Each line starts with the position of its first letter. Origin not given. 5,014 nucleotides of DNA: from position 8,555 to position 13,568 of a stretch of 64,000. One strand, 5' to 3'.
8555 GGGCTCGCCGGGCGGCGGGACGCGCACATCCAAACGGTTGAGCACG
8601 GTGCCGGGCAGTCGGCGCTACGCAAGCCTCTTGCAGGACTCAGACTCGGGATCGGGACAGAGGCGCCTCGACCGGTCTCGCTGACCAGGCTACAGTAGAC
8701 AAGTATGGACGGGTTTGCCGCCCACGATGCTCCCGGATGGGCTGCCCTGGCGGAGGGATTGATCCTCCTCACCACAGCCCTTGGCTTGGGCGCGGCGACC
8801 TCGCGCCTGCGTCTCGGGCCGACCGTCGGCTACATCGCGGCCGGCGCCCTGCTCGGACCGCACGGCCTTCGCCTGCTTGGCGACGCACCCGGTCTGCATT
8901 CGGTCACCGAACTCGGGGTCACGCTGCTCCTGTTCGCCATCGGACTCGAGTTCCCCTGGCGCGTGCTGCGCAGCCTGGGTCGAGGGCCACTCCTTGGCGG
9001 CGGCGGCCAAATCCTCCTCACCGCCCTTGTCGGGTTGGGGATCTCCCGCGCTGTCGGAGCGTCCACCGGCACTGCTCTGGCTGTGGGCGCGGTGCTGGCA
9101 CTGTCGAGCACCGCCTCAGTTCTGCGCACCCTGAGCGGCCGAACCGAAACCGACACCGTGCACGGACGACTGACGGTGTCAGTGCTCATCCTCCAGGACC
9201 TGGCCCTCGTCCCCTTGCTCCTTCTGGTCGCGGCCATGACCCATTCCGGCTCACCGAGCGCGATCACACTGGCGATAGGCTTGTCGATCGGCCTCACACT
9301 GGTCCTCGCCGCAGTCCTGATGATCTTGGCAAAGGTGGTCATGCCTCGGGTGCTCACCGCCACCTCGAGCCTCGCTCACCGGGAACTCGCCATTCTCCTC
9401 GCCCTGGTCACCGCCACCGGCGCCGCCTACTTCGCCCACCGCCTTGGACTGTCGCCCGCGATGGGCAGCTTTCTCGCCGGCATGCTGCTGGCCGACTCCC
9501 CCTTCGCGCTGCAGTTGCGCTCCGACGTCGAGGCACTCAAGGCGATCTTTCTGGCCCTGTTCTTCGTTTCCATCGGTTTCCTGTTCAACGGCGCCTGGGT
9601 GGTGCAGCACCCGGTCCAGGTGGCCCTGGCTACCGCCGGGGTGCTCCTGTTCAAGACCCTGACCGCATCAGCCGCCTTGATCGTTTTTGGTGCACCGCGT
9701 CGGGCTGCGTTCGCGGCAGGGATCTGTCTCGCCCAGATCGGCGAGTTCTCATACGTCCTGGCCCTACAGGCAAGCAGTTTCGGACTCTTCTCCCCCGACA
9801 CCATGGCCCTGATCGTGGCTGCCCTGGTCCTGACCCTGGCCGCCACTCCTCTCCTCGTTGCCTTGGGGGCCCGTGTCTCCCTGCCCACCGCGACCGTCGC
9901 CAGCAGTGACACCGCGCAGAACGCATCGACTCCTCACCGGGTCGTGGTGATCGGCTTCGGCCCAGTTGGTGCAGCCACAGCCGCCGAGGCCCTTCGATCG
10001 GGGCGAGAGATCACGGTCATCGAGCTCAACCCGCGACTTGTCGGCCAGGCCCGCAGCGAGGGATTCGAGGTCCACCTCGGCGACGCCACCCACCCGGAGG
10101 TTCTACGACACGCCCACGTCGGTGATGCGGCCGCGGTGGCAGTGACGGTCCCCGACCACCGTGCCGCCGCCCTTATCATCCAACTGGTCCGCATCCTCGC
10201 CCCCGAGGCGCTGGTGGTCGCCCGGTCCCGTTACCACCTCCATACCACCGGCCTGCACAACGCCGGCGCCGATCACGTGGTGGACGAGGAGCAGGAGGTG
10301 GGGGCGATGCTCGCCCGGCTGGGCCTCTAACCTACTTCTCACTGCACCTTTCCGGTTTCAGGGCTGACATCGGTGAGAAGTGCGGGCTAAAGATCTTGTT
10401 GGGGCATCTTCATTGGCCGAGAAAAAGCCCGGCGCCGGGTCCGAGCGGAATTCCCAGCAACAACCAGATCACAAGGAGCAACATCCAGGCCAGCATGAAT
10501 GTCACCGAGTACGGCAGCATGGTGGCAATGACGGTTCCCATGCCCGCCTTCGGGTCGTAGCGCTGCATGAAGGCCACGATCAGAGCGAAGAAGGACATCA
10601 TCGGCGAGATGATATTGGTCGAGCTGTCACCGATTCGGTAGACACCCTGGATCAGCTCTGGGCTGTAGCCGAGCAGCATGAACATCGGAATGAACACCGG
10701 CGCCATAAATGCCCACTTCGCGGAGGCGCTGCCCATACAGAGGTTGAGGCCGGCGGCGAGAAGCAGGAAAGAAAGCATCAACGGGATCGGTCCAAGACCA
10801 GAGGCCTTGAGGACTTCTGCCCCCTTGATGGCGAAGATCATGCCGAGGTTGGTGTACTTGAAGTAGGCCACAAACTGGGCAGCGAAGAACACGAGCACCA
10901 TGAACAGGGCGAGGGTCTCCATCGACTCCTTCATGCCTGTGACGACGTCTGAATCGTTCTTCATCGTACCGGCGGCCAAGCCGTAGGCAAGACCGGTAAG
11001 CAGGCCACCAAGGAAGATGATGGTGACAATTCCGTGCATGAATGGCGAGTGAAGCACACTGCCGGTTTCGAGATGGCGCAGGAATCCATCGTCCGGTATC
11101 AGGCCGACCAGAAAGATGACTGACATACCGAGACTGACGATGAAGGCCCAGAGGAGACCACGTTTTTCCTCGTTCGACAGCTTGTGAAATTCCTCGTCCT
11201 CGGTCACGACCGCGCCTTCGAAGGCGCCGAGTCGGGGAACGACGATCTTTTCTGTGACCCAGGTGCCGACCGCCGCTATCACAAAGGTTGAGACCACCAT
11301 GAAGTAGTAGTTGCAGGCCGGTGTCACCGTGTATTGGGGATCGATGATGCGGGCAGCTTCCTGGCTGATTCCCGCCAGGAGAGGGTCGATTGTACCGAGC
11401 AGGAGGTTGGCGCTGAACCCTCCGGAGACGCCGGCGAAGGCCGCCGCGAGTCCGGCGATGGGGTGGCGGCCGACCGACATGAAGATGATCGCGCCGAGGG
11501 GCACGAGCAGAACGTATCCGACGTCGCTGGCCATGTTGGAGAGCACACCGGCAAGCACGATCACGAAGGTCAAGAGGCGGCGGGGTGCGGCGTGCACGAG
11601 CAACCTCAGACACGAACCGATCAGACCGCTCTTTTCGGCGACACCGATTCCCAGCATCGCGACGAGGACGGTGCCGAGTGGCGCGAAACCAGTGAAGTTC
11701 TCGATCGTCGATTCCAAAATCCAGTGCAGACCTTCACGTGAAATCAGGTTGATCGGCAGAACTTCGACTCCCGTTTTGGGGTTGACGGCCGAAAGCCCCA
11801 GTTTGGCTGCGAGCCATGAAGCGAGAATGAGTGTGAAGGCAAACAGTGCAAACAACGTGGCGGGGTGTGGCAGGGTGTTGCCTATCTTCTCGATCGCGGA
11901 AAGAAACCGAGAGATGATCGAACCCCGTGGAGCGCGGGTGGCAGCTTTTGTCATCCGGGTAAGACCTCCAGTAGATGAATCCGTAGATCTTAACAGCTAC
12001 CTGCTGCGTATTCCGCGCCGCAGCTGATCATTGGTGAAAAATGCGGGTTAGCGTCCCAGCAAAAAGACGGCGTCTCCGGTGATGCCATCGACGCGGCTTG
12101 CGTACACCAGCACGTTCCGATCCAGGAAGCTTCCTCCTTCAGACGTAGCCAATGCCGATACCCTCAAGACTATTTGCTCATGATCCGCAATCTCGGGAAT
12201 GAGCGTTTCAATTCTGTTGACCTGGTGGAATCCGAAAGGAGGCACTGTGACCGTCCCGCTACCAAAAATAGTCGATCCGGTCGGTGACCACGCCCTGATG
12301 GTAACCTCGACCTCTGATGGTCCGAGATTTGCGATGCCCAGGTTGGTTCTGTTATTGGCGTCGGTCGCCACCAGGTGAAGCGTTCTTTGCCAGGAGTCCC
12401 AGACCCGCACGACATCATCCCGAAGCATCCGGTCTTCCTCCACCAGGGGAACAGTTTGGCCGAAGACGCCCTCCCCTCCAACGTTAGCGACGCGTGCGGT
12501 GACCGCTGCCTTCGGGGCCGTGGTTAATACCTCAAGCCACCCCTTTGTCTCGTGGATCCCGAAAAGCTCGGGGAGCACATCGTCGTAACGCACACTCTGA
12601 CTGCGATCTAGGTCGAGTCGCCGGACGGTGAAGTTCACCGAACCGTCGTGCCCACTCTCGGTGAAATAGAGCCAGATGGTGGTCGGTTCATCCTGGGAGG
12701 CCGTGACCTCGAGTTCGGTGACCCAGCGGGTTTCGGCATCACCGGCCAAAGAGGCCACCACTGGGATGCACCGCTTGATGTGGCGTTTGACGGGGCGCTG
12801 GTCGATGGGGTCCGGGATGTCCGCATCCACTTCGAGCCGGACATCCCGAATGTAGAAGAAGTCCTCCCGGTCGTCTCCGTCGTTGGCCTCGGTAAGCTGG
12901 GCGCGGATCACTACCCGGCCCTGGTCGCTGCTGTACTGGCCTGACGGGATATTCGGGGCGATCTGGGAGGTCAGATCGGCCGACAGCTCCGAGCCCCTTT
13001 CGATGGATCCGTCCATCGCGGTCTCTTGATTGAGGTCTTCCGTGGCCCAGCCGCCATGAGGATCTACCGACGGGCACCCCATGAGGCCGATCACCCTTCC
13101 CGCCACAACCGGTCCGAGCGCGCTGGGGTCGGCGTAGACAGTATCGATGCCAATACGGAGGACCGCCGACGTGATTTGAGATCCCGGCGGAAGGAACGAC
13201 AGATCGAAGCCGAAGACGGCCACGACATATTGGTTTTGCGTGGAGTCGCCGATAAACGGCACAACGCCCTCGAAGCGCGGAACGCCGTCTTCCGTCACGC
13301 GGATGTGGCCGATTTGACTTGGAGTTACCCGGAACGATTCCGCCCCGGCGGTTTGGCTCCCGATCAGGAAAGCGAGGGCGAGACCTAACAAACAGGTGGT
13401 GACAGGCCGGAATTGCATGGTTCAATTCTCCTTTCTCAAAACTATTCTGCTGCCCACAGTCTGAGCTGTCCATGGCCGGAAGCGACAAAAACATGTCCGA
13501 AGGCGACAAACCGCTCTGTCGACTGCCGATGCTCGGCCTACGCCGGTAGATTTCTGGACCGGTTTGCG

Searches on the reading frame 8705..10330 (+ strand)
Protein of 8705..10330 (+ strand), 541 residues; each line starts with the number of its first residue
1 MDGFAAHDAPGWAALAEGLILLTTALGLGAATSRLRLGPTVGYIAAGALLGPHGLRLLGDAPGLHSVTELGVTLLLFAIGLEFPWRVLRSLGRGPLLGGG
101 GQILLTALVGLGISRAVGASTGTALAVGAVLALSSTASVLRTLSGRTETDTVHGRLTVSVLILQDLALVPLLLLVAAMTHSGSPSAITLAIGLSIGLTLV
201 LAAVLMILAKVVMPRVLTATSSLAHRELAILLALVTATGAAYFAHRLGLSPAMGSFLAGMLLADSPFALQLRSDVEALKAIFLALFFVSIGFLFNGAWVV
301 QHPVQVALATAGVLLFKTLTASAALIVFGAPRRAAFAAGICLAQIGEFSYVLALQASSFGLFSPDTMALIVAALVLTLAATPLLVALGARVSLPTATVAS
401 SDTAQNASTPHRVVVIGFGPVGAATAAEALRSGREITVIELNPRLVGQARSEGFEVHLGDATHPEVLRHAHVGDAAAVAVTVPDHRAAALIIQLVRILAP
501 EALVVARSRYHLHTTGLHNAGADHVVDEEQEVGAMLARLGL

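Call 14: search_protein_families(library=pfam, proteins=[window:8705-10330:+], max_evalue=0.01)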
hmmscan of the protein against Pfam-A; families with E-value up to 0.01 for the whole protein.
window:8705-10330:+ (541 aa): 9 families
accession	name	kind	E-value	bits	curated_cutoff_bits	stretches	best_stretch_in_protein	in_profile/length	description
PF00999.27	Na_H_Exchanger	-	1.1e-51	176.4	26.2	1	24-385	4-374/375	Sodium/hydrogen exchanger, transmembrane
PF02254.24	TrkA_N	-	2e-24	86.6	23.8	1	413-526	1-114/116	TrkA-N domain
PF07992.20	Pyr_redox_2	-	2.9e-06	27.4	26.1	1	378-448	98-179/291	Pyridine nucleotide-disulphide oxidoreductase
PF01262.27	AlaDh_PNT_C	-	5.1e-06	26.5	23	1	409-505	27-126/214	Alanine dehydrogenase/PNT, C-terminal domain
PF00670.27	AdoHcyase_NAD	-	0.00054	20.5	27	1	411-458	24-71/162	S-adenosyl-L-homocysteine hydrolase, NAD binding domain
PF13450.12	NAD_binding_8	-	0.00063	20.4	21.9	1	415-454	1-40/68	NAD(P)-binding Rossmann-like domain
PF01266.30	DAO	-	0.0013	18.8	27.9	1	412-446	1-35/353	FAD dependent oxidoreductase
PF02558.23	ApbA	-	0.003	17.6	22.2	0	413-505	1-97/150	Ketopantoate reductase PanE/ApbA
PF13241.12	NAD_binding_7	-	0.0057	17.6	22.1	0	411-495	8-82/104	Putative NAD(P)-binding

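Call 80: find_encoding_contigs(protein=window:8705-10330:+, flank=1500, max_places=6)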
Protein window:8705-10330:+ (541 aa): 1 contig read that carries it; 1 place shown.
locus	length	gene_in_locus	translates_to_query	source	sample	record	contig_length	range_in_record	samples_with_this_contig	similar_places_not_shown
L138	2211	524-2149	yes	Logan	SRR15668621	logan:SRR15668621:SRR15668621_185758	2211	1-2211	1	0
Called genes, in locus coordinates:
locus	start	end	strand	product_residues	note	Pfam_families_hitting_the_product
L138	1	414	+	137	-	?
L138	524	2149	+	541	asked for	PF00999:Na_H_Exchanger, PF07992:Pyr_redox_2 (weak), PF01262:AlaDh_PNT_C (weak), PF02254:TrkA_N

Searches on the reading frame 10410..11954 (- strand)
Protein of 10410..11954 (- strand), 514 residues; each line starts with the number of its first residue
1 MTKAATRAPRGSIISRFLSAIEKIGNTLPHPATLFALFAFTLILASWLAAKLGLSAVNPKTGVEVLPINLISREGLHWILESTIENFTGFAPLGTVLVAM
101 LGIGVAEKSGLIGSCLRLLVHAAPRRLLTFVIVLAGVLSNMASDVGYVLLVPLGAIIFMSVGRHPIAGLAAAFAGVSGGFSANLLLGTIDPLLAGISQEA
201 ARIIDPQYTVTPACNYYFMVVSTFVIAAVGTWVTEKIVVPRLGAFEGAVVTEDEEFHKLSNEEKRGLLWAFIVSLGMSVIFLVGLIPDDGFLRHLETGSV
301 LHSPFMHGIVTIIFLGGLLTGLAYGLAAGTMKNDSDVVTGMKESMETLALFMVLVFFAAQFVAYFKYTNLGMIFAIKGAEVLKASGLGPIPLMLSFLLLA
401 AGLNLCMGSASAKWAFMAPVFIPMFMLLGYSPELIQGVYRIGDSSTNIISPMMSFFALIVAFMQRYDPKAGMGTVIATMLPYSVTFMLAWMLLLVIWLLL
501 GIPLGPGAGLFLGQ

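Call 14: search_protein_families(library=pfam, proteins=[window:10410-11954:-], max_evalue=0.01)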
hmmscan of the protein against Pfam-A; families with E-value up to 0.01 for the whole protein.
window:10410-11954:- (514 aa): 1 family
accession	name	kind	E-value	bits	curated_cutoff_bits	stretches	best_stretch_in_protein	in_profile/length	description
PF03806.19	ABG_transport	-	4.2e-198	659.1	27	1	16-509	1-499/502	AbgT putative transporter family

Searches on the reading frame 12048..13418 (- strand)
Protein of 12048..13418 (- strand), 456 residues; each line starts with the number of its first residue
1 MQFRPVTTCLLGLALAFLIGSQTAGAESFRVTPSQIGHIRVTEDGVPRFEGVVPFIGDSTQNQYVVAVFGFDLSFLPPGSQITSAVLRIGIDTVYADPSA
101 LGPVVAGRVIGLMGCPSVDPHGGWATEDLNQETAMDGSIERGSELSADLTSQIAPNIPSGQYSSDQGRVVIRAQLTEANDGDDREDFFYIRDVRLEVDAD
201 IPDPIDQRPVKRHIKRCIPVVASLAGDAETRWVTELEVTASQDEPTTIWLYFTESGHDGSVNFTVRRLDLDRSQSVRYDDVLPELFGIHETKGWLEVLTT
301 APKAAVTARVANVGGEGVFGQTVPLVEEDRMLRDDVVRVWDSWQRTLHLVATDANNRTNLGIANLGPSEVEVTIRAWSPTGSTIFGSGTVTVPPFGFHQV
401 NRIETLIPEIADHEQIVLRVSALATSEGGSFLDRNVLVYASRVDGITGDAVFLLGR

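Call 14: search_protein_families(library=pfam, proteins=[window:12048-13418:-], max_evalue=0.01)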
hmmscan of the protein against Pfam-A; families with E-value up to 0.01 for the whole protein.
window:12048-13418:- (456 aa): 0 families

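Call 51: find_homologous_proteins(query=window:12048-13418:-, max_evalue=1e-10)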
Query window:12048-13418:- (456 aa): 25 proteins with E <= 1e-10 among 8000 candidates.
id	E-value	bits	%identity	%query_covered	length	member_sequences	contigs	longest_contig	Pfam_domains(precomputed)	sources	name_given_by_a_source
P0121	7.9e-140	485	54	95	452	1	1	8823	-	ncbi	-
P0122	1.5e-135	471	52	94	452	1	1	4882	-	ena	-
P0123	4.8e-125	436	47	100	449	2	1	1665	-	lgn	-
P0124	3.6e-124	433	49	98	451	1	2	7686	-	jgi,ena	-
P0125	4.4e-123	430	48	100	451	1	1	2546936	-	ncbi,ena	-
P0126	4.1e-122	426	48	98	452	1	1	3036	-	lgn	-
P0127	8.2e-120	419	47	96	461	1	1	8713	-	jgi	jgi:hypothetical protein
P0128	6.8e-117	409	46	99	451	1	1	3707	-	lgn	-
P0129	1.6e-116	408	46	100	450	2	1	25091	-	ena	-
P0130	3.4e-116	407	47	100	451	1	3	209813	-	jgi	-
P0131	4.0e-116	407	48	96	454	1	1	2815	-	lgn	-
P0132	9.3e-116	405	47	97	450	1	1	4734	-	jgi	jgi:hypothetical protein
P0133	1.9e-113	398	46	96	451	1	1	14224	-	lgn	-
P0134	7.2e-111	389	44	98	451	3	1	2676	-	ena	-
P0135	1.5e-110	388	46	100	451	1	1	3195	-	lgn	-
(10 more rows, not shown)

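Call 81: find_encoding_contigs(protein=window:12048-13418:-, flank=1500, max_places=6)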
Protein window:12048-13418:- (456 aa): 1 contig read that carries it; 1 place shown.
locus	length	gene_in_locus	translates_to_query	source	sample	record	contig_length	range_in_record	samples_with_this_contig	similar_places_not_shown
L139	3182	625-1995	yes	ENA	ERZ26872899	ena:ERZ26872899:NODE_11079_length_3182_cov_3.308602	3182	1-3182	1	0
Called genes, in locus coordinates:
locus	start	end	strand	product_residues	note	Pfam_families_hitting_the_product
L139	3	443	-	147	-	?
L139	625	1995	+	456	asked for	-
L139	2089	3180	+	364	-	?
